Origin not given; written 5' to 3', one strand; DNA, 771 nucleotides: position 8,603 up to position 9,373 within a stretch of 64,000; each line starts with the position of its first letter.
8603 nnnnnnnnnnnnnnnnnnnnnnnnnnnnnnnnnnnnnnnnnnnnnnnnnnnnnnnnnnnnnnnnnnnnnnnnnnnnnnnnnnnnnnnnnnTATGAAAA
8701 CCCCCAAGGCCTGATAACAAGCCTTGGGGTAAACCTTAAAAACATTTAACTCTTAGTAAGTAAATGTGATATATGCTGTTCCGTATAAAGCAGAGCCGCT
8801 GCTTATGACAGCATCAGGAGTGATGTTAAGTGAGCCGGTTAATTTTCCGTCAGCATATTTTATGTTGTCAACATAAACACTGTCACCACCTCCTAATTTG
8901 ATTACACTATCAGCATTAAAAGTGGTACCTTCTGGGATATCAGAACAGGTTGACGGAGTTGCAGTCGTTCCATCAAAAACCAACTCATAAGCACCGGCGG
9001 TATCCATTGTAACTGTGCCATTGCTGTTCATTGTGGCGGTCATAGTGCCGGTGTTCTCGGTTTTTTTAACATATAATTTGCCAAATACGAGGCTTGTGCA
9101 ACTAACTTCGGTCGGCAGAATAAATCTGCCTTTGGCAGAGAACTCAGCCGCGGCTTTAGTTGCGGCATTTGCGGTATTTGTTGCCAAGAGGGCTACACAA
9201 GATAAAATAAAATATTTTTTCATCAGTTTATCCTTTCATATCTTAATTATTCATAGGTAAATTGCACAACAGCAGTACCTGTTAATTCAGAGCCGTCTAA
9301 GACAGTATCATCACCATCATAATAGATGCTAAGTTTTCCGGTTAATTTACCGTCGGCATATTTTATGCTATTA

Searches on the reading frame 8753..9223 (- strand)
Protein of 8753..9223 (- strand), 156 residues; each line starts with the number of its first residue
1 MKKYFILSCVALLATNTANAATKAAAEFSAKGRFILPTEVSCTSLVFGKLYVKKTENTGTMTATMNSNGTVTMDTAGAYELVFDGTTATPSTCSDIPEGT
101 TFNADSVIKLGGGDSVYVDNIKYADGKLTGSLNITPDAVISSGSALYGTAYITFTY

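Call 11: search_protein_families(library=pfam, proteins=[window:8753-9223:-], max_evalue=1)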
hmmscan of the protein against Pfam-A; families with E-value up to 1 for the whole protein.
window:8753-9223:- (156 aa): 1 family
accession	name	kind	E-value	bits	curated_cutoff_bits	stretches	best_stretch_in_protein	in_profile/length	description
PF16403.11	Bact_surface_Ig-like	-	0.1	13.1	27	1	51-84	21-54/71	Bacterial surface protein, Ig-like domain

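Call 12: search_protein_families(library=ncbifam, proteins=[window:8753-9223:-], max_evalue=1)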
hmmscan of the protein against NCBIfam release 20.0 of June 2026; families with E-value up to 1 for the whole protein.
window:8753-9223:- (156 aa): 2 families
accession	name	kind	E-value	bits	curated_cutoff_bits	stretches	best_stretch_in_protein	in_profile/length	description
NF049866.1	outer_TDE1717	subfamily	0.037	14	135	1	1-70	1-55/210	TDE1717 family outer membrane beta-barrel protein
NF047974.1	blaCOR_B1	exception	0.054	12.7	450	1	7-77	4-72/245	COR family subclass B1 metallo-beta-lactamase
